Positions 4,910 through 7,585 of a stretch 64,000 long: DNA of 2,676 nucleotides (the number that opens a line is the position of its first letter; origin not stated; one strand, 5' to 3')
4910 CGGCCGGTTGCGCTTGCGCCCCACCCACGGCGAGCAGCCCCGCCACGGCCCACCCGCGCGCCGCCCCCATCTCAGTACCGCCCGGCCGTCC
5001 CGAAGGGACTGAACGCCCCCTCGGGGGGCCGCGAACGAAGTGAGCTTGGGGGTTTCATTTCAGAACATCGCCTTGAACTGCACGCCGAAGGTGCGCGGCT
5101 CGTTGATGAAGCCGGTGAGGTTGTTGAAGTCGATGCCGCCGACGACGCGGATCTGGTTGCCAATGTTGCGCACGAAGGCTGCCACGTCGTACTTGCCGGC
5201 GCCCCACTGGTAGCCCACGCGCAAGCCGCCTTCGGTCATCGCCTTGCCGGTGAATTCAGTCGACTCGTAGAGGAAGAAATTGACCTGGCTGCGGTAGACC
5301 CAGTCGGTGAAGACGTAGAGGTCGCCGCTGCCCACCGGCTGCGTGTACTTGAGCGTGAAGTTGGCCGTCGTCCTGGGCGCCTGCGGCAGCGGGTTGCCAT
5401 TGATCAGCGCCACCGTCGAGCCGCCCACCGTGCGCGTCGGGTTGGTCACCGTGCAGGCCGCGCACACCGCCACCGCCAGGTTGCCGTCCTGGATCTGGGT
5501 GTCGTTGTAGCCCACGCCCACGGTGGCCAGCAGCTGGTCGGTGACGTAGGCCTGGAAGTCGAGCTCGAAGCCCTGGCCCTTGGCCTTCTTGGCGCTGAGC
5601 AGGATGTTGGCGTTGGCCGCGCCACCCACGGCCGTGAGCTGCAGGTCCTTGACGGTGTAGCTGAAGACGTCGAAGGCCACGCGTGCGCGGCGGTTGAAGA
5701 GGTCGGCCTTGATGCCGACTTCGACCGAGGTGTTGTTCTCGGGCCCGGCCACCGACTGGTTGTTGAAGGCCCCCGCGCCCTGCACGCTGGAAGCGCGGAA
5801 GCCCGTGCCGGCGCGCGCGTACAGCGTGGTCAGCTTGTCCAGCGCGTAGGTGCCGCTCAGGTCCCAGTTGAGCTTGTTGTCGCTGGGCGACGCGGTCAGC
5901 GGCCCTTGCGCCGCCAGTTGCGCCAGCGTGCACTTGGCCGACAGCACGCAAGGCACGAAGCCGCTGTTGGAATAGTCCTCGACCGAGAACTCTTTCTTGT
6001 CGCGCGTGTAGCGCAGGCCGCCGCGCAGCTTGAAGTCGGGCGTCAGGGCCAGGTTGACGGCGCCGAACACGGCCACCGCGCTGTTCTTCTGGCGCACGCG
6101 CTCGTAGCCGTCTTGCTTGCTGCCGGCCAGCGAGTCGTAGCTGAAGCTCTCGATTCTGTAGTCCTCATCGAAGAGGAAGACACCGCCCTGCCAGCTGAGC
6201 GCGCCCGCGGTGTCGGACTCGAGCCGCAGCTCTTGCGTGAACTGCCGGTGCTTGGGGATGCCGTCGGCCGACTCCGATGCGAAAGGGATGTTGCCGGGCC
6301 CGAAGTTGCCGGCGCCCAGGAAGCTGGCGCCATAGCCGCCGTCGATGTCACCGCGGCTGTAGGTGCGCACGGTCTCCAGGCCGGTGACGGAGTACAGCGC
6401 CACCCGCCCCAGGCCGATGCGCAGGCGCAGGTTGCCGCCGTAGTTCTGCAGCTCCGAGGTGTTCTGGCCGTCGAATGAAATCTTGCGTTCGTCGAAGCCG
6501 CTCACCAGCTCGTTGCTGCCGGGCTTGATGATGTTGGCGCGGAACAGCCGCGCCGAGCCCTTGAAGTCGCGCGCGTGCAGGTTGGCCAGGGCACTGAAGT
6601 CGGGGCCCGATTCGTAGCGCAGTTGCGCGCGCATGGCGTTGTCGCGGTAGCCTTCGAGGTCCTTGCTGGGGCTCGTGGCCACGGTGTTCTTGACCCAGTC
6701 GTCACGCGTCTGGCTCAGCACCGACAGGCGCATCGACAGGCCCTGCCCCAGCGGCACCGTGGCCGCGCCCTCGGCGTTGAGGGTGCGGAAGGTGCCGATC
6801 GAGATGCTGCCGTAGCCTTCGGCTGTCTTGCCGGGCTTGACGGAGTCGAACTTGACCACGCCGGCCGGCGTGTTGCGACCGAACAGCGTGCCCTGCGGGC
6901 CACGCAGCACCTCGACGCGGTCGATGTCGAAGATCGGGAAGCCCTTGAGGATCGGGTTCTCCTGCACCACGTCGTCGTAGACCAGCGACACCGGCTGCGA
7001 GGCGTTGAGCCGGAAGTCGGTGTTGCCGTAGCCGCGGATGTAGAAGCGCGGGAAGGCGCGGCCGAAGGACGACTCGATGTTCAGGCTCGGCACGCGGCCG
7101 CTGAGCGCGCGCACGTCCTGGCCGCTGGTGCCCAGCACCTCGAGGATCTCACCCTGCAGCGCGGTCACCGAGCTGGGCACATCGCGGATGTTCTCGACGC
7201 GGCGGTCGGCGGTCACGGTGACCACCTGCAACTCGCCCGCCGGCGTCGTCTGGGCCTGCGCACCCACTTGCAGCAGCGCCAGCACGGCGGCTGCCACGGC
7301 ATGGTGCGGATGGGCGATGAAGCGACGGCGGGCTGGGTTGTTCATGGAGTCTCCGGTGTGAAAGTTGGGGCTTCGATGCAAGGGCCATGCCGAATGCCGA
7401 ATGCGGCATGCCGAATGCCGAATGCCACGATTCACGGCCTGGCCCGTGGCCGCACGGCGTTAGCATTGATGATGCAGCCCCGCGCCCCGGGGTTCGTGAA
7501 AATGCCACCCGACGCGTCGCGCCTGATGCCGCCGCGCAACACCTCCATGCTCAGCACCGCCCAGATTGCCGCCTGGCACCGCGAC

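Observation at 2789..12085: URC-type pyrimidine ring-opening module extended by an uptake system and two oxidative enzymes: candidate modified-nucleoside catabolic pathway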

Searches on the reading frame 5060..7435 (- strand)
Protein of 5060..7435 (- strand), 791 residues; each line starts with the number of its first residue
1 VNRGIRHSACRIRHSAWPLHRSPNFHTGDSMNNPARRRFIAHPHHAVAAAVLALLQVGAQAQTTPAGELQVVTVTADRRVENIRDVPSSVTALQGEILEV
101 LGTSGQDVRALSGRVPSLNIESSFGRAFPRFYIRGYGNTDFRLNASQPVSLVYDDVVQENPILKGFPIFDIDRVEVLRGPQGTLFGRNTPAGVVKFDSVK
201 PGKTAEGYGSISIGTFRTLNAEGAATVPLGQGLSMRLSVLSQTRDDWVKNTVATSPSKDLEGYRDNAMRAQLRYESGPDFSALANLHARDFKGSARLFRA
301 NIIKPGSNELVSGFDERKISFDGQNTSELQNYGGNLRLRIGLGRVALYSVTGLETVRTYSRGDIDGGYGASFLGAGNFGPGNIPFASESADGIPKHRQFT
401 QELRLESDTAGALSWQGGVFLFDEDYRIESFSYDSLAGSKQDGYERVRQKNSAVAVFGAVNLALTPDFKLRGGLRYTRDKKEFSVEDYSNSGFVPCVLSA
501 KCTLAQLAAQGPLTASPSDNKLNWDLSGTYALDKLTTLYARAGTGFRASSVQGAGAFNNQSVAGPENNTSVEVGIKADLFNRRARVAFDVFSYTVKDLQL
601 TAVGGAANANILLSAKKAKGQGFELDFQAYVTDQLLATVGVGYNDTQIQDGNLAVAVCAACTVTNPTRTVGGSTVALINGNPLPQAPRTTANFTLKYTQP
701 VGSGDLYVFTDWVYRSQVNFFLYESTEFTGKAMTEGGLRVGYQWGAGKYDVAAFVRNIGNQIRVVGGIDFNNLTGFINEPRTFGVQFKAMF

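Call 4: search_protein_families(library=pfam, proteins=[window:5060-7435:-], max_evalue=0.001)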
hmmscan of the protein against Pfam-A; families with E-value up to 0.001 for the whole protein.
window:5060-7435:- (791 aa): 2 families
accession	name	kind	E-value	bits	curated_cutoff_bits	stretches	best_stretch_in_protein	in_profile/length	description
PF00593.30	TonB_dep_Rec_b-barrel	-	6.9e-29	102.4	27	1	320-758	49-436/436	TonB dependent receptor-like, beta-barrel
PF07715.20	Plug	-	9.5e-16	58.7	23.9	1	83-193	2-107/107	TonB-dependent Receptor Plug Domain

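Call 7: search_protein_families(library=ncbifam, proteins=[window:5060-7435:-], max_evalue=0.001)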
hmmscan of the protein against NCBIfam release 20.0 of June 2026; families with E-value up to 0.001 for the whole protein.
window:5060-7435:- (791 aa): 13 families
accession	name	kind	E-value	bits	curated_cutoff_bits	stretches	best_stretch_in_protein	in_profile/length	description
TIGR01783.1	TonB-siderophor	subfamily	3.8e-28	98.5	223.5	2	111-250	26-161/649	TonB-dependent siderophore receptor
NF007349.0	PRK09840.1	equivalog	1.1e-13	50.1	686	2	168-252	144-228/760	catecholate siderophore receptor Fiu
TIGR04056.1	OMP_RagA_SusC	subfamily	2.2e-10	39.5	368.25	1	70-194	79-199/981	SusC/RagA family TonB-linked outer membrane protein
TIGR01785.1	TonB-hemin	subfamily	1.1e-09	37.3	316.85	1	69-201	1-131/677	TonB-dependent heme/hemoglobin receptor family protein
TIGR01779.1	TonB-B12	equivalog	1.1e-08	34.1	599.7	1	69-288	28-244/614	TonB-dependent vitamin B12 receptor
TIGR01786.1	TonB-hemlactrns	subfamily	2.1e-06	26.4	323.75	1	404-610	340-534/719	TonB-dependent hemoglobin/transferrin/lactoferrin family receptor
NF010651.0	PRK14050.1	equivalog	2.8e-06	25.8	884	0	169-210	156-197/730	TonB-dependent siderophore receptor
NF049960.1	siderphRecptFauA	equivalog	2.6e-05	22.9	900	0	171-231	154-214/727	TonB-dependent alcaligin siderophore receptor FauA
NF047944.1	FoxamRcptFoxA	equivalog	3.2e-05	22.4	1300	1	171-245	135-211/697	ferrioxamine B receptor FoxA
NF010010.0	PRK13483.1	equivalog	4.4e-05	21.7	927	1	49-196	13-160/660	ligand-gated channel protein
NF007465.0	PRK10044.1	equivalog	0.00017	19.9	803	0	169-203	157-191/726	ferrichrome porin FhuA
NF049947.1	TonB_dep_PCPU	exception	0.00033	19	800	0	556-651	481-578/685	TonB-dependent receptor, PCPU motif-type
NF053590.1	TonB_dep_TOL0244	equivalog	0.00047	18.9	645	0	168-239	109-179/604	TOL_0244 family TonB-dependent receptor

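Call 89: search_solved_structures(query=window:5060-7345:-, max_evalue=0.00001)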
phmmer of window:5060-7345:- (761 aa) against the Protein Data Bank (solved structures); distinct sequences matched with E-value up to 0.00001: 2.
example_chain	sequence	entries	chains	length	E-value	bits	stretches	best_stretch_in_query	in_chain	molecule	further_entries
4epa_A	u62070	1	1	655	3.4e-11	45.4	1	28-244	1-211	Pesticin receptor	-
6bpm_C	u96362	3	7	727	6.4e-07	31.3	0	137-217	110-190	Catecholate siderophore receptor Fiu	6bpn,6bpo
